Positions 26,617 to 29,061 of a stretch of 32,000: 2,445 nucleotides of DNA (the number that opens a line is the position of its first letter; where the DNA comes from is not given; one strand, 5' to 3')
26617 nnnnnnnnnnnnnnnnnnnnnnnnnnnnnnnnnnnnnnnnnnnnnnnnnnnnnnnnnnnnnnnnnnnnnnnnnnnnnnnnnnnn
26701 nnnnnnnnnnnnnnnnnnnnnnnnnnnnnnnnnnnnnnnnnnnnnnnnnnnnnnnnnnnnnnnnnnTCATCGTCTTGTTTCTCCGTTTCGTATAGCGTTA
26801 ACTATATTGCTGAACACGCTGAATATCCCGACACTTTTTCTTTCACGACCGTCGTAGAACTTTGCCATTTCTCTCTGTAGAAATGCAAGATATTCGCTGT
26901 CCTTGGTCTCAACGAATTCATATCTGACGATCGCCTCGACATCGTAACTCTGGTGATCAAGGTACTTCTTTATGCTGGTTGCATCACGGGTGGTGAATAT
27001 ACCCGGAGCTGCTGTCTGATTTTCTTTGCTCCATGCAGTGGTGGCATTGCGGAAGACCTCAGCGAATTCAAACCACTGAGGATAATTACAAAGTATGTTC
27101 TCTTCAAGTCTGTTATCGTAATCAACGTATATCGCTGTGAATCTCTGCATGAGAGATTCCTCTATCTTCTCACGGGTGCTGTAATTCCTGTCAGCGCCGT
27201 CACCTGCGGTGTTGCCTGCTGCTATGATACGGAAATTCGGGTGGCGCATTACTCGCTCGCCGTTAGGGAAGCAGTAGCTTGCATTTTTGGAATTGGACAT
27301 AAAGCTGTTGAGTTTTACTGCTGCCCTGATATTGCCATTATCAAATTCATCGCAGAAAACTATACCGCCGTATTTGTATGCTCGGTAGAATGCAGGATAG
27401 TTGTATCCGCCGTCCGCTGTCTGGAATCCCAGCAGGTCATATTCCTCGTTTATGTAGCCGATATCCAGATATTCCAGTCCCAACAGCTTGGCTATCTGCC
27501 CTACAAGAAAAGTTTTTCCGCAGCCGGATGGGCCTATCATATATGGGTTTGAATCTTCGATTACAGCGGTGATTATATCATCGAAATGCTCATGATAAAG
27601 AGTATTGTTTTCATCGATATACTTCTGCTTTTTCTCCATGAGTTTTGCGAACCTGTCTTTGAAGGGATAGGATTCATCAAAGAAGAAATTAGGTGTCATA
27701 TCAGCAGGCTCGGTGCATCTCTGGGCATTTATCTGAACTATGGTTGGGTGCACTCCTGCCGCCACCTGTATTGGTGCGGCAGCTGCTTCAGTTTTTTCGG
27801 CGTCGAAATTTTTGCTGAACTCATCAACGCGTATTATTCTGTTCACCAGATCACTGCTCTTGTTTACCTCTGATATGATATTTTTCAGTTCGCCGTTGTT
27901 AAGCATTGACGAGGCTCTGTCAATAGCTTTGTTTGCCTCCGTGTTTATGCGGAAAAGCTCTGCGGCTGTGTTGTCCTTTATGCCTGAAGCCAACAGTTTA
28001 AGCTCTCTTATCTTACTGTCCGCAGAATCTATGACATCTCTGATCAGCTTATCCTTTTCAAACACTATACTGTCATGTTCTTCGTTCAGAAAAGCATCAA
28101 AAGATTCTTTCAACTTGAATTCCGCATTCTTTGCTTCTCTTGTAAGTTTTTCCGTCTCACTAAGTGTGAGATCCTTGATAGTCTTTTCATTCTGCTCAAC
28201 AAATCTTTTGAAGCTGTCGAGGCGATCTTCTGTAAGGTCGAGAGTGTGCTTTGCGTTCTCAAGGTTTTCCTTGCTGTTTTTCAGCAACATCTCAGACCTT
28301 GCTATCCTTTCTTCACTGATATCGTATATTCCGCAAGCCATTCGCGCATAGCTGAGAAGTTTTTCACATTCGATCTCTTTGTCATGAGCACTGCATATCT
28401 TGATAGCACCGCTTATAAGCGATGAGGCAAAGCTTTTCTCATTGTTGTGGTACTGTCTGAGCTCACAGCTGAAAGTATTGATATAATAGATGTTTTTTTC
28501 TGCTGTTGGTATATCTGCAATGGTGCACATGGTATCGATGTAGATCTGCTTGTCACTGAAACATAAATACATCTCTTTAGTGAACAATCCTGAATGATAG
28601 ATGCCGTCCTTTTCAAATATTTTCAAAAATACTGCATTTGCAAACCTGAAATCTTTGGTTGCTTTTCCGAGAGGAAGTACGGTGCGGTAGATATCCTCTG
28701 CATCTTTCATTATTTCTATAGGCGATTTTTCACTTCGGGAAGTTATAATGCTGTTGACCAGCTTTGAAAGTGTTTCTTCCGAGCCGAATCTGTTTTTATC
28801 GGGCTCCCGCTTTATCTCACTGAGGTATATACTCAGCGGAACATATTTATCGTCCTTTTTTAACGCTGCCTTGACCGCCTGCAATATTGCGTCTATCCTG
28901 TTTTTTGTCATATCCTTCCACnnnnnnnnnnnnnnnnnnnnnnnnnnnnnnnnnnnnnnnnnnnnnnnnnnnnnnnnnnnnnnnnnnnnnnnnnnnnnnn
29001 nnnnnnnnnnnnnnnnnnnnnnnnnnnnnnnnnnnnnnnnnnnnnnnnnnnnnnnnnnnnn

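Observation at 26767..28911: AAA_5 NTPase with an unassigned N-terminal domain and a ~150-residue coiled coil; sensor region resembles the McrB NTAD motif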

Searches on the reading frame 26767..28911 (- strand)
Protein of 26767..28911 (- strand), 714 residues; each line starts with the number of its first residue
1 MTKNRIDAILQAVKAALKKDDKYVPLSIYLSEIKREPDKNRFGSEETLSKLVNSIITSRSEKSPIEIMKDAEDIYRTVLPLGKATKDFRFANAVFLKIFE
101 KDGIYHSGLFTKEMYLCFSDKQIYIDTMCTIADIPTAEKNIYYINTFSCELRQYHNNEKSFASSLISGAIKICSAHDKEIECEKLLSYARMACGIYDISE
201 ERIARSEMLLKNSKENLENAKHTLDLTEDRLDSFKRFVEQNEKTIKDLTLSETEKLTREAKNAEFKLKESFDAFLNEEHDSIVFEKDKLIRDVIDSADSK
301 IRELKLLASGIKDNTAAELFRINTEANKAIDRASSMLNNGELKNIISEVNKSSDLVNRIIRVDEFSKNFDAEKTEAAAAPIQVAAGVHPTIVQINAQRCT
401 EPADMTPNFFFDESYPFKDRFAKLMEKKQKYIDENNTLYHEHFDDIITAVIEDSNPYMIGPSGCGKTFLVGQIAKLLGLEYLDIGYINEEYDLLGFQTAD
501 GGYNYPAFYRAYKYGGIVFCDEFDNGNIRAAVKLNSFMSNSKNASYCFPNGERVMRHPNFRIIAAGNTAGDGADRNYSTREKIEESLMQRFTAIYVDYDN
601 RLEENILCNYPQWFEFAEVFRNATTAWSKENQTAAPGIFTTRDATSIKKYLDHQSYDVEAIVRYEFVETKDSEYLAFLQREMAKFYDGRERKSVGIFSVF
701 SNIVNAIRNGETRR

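Call 3: search_protein_families(library=pfam, proteins=[window:26767-28911:-], max_evalue=0.01)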
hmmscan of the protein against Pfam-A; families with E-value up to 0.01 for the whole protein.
window:26767-28911:- (714 aa): 2 families
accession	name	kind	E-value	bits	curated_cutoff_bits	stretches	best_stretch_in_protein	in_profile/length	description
PF07728.20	AAA_5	-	1.6e-09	38.4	22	1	458-578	4-126/139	AAA domain (dynein-related subfamily)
PF00004.35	AAA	-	1.9e-05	25.5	21.2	1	457-569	2-111/131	ATPase family associated with various cellular activities (AAA)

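Call 4: search_protein_families(library=padloc, proteins=[window:26767-28911:-], max_evalue=0.01)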
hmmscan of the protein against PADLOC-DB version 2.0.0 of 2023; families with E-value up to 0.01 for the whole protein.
window:26767-28911:- (714 aa): 1 family
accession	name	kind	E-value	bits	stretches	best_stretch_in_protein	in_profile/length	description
PDLC04140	mad8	-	0.003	15.1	0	452-625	26-129/314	mads_8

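Call 5: search_protein_families(library=ncbifam, proteins=[window:26767-28911:-], max_evalue=0.01)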
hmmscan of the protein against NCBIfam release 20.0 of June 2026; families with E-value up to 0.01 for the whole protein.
window:26767-28911:- (714 aa): 3 families
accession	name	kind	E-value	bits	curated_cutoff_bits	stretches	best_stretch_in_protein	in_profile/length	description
NF003745.1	PRK05342.1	equivalog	0.00072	18.5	359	1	449-478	105-134/418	ATP-dependent Clp protease ATP-binding subunit ClpX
NF038214.1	IS21_help_AAA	equivalog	0.0019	18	200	0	453-490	90-127/232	IS21-like element helper ATPase IstB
TIGR02640.1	gas_vesic_GvpN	equivalog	0.0061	16.1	266.8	0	554-605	146-192/262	gas vesicle protein GvpN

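Call 6: search_protein_families(library=phrogs, proteins=[window:26767-28911:-], max_evalue=0.01)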
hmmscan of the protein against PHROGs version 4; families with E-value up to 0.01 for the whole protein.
window:26767-28911:- (714 aa): 7 families
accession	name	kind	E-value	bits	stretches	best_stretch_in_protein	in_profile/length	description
phrog_249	-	moron, auxiliary metabolic gene and host takeover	5.4e-32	112.6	1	423-649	100-331/380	porphyrin biosynthesis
phrog_1297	-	other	5.4e-09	36.5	1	445-600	16-172/356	ATPase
phrog_168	-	DNA, RNA and nucleotide metabolism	5.8e-08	33.8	1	441-601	31-159/314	clamp loader of DNA polymerase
phrog_3757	-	unknown function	0.003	18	1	455-495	128-168/367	-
phrog_4339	-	unknown function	0.0033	17.6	0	450-479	48-77/552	-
phrog_16335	-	other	0.0064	16.7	0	446-573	19-149/267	ATPase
phrog_5534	-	unknown function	0.0086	16.3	0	458-525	32-97/273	-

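Call 8: search_solved_structures(query=window:26767-28911:-, max_evalue=1, show_alignments=3)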
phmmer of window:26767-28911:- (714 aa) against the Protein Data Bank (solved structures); distinct sequences matched with E-value up to 1: 13.
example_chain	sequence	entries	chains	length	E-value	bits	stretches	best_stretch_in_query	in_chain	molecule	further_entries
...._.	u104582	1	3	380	7.1e-06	28.1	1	429-608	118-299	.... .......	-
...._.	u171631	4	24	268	0.00087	21.2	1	446-600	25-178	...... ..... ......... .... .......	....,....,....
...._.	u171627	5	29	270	0.0022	19.9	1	452-600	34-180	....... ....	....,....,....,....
1ofh_A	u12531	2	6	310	0.028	16.2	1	451-525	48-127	ATP-DEPENDENT HSL PROTEASE ATP-BINDING SUBUNIT HSLU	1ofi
8yd0_A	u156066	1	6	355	0.036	15.9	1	452-481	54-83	ATP-dependent Clp protease ATP-binding subunit ClpX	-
4y0a_A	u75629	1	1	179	0.078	14.8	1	455-486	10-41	Shikimate kinase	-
9ujv_A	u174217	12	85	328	0.096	14.5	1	511-606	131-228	Cobaltochelatase subunit CobS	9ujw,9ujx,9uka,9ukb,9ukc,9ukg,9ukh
1um8_A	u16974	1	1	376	0.18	13.6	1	424-524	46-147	ATP-dependent Clp protease ATP-binding subunit clpX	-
9udk_A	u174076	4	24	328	0.24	13.2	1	511-606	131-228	Cobaltochelatase subunit CobS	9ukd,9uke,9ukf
1shk_A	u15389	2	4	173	0.27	13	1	457-492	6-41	SHIKIMATE KINASE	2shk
9ykx_A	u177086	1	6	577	0.31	12.8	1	446-525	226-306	ATP-dependent clpX-like chaperone, mitochondrial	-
9dvy_A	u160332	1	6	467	0.53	12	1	446-525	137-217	ATP-dependent Clp protease ATP-binding subunit clpX-like, mitochondrial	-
9p9v_A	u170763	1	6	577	0.73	11.5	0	446-525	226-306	ATP-dependent clpX-like chaperone, mitochondrial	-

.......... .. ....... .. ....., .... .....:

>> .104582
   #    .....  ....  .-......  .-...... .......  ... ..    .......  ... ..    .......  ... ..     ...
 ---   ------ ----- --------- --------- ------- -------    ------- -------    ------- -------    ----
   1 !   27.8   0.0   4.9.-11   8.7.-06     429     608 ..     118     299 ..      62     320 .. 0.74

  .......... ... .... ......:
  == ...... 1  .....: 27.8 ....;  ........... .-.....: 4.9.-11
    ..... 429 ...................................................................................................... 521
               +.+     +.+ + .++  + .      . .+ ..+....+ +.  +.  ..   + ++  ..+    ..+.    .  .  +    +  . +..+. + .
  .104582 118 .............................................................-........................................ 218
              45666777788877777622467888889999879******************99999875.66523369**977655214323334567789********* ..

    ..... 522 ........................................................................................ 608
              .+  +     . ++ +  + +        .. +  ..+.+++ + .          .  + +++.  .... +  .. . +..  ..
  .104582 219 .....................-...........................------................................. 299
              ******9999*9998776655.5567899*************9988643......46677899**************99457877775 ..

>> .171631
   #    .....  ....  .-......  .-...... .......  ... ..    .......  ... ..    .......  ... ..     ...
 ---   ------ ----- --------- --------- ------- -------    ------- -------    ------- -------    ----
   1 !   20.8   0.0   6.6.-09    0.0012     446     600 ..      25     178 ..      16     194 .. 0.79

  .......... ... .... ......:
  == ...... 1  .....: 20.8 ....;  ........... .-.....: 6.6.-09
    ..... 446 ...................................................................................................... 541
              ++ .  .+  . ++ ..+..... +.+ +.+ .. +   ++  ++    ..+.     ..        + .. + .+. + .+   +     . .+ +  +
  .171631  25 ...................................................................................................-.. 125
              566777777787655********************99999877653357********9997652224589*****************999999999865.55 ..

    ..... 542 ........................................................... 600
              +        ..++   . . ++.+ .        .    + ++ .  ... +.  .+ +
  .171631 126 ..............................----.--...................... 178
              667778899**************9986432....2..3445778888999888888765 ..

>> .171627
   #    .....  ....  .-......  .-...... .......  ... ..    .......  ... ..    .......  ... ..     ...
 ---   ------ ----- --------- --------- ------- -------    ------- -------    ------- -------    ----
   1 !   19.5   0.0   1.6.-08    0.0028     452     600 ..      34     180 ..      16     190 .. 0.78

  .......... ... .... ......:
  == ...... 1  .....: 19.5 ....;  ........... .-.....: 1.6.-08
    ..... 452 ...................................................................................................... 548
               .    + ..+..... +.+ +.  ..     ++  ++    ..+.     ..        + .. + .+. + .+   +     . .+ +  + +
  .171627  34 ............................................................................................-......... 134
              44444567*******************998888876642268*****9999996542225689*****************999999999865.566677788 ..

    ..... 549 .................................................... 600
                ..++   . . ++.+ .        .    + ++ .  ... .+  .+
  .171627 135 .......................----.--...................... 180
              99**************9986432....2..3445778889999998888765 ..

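Call 9: find_homologous_proteins(query=window:26767-28911:-, max_evalue=0.001)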
Query window:26767-28911:- (714 aa): 129 proteins with E <= 0.001 among 8000 candidates; the best 120 are listed.
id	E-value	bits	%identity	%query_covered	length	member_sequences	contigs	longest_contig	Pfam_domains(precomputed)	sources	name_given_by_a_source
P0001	0.0e+0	1584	99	100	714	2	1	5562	PF00004.36,PF07728.21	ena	-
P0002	0.0e+0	1462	90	100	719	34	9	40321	PF07728.21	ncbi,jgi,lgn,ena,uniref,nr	ncbi:AAA family ATPase [uncultured Ruminococcus sp.]|uniref:AAA family ATPase n=1 Tax=uncultured Rum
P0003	0.0e+0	1421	87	100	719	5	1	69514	PF07728.21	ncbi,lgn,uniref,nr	ncbi:AAA family ATPase [Ruminococcus albus]|uniref:AAA domain (Dynein-related subfamily) n=1 Tax=Rum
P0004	0.0e+0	1371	85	100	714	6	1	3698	PF07728.21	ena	-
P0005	0.0e+0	1143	70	100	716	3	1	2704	PF07728.21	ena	-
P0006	0.0e+0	1126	69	100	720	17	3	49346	PF00004.36,PF07728.21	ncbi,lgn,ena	-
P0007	0.0e+0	1104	67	100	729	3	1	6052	PF07728.21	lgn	-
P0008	0.0e+0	1103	68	100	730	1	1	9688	PF07728.21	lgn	-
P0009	0.0e+0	1073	66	100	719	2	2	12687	PF07728.21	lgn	-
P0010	0.0e+0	1062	66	100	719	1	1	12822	PF00004.36,PF07728.21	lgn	-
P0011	0.0e+0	1059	65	100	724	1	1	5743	PF00004.36,PF07728.21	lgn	-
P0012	0.0e+0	1049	64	100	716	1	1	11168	PF07728.21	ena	-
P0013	0.0e+0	1039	64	100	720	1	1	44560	PF07728.21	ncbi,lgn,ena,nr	ncbi:MAG: AAA family ATPase [Oscillospiraceae bacterium]|nr:AAA family ATPase [Oscillospiraceae bact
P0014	2.7e-255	867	56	100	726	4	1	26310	PF07728.21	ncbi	-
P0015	4.0e-248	844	54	100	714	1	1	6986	PF00004.36,PF07728.21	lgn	-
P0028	6.7e-241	820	52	100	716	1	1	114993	PF00004.36,PF07728.21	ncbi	-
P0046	1.1e-155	538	39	95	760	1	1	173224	PF07728.21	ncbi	-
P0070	2.3e-150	520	38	95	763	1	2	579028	PF00004.36,PF07728.21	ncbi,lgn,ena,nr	ncbi:MAG: AAA family ATPase [Lachnospiraceae bacterium]|nr:AAA family ATPase [Lachnospiraceae bacter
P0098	1.2e-141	492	40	86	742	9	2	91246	PF07728.21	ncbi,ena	-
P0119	9.4e-125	436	34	98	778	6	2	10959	PF07728.21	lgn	-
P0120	1.3e-103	366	36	79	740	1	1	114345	PF07728.21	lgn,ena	-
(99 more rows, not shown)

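Call 11: find_encoding_contigs(protein=P0070, flank=8000, max_places=3)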
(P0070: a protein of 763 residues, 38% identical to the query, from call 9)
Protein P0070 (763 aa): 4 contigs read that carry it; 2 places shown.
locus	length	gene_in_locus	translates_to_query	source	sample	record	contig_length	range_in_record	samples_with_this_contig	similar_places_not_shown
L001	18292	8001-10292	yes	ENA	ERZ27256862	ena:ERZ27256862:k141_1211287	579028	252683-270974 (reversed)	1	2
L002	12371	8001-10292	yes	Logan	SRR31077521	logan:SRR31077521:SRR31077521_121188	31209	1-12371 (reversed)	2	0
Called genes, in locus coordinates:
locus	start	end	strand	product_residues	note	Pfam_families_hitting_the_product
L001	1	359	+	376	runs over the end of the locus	PF05762:VWA_CoxE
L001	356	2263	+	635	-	-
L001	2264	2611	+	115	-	-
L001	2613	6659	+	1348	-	PF13569:DUF4132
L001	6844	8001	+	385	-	-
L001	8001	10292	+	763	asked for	PF00004:AAA (faint), PF07728:AAA_5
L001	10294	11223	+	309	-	PF23822:DUF7192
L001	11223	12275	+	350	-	PF05816:TelA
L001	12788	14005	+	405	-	PF00291:PALP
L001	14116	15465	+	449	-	PF00209:SNF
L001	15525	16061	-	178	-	PF05685:Uma2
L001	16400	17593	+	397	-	PF14094:DUF4272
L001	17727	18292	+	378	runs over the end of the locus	PF00990:GGDEF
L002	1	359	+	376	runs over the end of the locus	PF05762:VWA_CoxE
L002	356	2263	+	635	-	-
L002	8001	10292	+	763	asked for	PF00004:AAA (faint), PF07728:AAA_5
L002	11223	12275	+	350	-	PF05816:TelA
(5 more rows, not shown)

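Call 12: find_encoding_contigs(protein=P0028, flank=8000, max_places=3)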
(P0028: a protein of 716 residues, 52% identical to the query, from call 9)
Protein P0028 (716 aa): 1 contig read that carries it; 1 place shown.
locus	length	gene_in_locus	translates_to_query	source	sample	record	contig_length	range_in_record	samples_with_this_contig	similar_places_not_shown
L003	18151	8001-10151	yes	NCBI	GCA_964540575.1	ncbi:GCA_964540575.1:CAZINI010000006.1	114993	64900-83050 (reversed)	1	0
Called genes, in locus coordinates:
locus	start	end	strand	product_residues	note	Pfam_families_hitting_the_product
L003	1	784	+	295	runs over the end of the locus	PF04055:Radical_SAM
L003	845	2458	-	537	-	PF13416:SBP_bac_8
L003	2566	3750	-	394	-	-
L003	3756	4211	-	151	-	PF13384:HTH_23 (faint), PF04542:Sigma70_r2, PF07638:Sigma70_ECF (weak), PF08281:Sigma70_r4_2, PF04545:Sigma70_r4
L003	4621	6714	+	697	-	PF00553:CBM_2, PF00150:Cellulase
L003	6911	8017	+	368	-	-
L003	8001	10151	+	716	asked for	PF00004:AAA (weak), PF07728:AAA_5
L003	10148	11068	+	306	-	PF23822:DUF7192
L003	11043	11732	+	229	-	-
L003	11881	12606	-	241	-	PF00481:PP2C (weak), PF13672:PP2C_2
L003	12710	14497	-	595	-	PF00069:Pkinase, PF01636:APH (faint), PF03109:ABC1 (weak), PF07714:PK_Tyr_Ser-Thr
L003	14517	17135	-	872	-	PF00069:Pkinase, PF07714:PK_Tyr_Ser-Thr, PF03109:ABC1 (weak), PF13306:LRR_5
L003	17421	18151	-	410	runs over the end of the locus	-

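Call 25: search_dna_similar(query=window:26767-28911:-, collection=phages, mode=protein, max_evalue=0.00001, max_rows=25)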
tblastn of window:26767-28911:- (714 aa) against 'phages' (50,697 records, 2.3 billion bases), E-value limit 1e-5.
Records with a match: 427; places in all: 427; records where one place covers at least 80% of the query: 0.
Best place of each record, by identity: <60% 427.
By first word of the organism name: Staphylococcus 236; Mycobacterium 82; Listeria 70; Acinetobacter 8; uncultured 7; Gordonia 6; Clostridium 4; Rhizobium 3; Bacteriophage 3; Lactobacillus 2; and 5 more.
By host as written in the record: Staphylococcus aureus 85; Mycobacterium smegmatis mc2 155 50; Listeria monocytogenes 48; - 46; Mycobacterium smegmatis mc#155 24; Staphylococcus sp. 17; Staphylococcus carnosus TM300 17; Staphylococcus xylosus M1997-2/10 8; and 75 more.
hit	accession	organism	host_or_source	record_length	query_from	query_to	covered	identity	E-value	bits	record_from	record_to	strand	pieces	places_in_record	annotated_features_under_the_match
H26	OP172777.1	Clostridium phage CS266P3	Clostridium_AP sp000509125 DA266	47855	425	621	28%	37.4%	3e-28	128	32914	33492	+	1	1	hypothetical protein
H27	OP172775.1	Clostridium phage CS266P1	Clostridium_AP sp000509125 DA266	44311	425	621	28%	37.4%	2e-27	125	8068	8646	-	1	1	hypothetical protein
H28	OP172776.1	Clostridium phage CS266P2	Clostridium_AP sp000509125 DA266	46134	425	621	28%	37.4%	2e-27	125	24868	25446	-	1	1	hypothetical protein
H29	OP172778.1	Clostridium phage CS266P4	Clostridium_AP sp000509125 DA266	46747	425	621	28%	37.4%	2e-27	125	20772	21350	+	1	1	hypothetical protein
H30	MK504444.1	Lactobacillus phage 3-521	Lactobacillus brevis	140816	425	623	28%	35.5%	1e-26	123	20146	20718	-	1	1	AAA family ATPase | hypothetical protein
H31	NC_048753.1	Lactobacillus phage 3-521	Lactobacillus brevis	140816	425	623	28%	35.5%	1e-26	123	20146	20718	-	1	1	porphyrin biosynthesis | hypothetical protein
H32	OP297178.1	Staphylococcus phage vB_ScaM-V1SC04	Staphylococcus capitis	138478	425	662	33%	29.0%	3e-25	118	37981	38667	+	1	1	hypothetical protein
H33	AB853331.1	Staphylococcus phage S25-4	isolated from the sewage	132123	425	662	33%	29.0%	1e-24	116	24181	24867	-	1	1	hypothetical protein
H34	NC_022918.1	Staphylococcus phage S25-4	isolated from the sewage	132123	425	662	33%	29.0%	1e-24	116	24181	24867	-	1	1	AAA family ATPase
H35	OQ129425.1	Staphylococcus phage vB_SauM_JDYN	Staphylococcus aureus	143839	425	662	33%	28.6%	1e-24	116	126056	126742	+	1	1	AAA family ATPase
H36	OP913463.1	Staphylococcus virus vB_SurM-PSU5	Staphylococcus ureilyticus ATCC49330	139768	425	662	33%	28.6%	1e-24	116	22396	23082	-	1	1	AAA family ATPase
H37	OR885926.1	Staphylococcus phage 184DA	Staphylococcus sp.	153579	425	662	33%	28.2%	8e-24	114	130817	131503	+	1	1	hypothetical protein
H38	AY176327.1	Staphylococcus phage K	-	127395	427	642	30%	30.6%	5e-24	114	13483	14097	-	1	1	ORF15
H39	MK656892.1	Staphylococcus phage vBSP-A2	Staphylococcus aureus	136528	427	642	30%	30.6%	5e-24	114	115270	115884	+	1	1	hypothetical protein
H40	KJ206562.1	Staphylococcus phage 812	Staphylococcus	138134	427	642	30%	30.6%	5e-24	114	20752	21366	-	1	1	hypothetical protein (x2)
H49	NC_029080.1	Staphylococcus phage 812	Staphylococcus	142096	427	642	30%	30.6%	5e-24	114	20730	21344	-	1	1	porphyrin biosynthesis | hypothetical protein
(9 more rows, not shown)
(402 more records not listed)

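Call 26: get_annotated_region(hit=H49, flank=5000)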
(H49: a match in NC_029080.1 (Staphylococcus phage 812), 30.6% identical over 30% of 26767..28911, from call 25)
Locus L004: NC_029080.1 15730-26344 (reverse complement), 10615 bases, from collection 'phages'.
description: Staphylococcus phage 812, complete genome.
organism: Staphylococcus phage 812 (NCBI taxid 307898)
taxonomy: Viruses; Duplodnaviria; Heunggongvirae; Uroviricota; Caudoviricetes; Herelleviridae; Twortvirinae; Kayvirus
host: Staphylococcus; source: -; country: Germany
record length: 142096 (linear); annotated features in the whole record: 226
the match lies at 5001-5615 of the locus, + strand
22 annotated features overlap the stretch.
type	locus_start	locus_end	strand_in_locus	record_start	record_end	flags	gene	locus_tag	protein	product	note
CDS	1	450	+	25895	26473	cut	-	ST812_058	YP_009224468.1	hypothetical protein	Gp58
CDS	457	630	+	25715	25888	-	-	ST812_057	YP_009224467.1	lysM motif protein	Gp57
CDS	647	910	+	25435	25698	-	-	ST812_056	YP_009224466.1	virion structural protein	Gp56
CDS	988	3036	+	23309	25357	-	-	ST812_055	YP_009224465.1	PcfJ domain-containing protein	Gp55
CDS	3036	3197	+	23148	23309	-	-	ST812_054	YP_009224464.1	hypothetical protein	Gp54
CDS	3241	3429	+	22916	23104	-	-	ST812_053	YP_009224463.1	hypothetical protein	Gp53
CDS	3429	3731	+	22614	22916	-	-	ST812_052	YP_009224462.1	MazG-like pyrophosphatase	Gp52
CDS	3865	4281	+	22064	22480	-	-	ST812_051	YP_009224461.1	nucleotide kinase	Gp51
CDS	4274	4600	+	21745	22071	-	-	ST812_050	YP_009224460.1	hypothetical protein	Gp50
CDS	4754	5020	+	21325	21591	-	-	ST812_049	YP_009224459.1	hypothetical protein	Gp49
CDS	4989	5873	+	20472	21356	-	-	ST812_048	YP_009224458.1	porphyrin biosynthesis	Gp48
CDS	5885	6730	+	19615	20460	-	-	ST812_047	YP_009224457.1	hypothetical protein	Gp47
CDS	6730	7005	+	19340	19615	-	-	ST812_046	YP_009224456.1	membrane protein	Gp46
CDS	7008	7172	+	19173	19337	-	-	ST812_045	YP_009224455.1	RinB-like transcriptional activator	Gp45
CDS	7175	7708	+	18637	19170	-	-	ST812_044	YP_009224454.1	hypothetical protein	Gp44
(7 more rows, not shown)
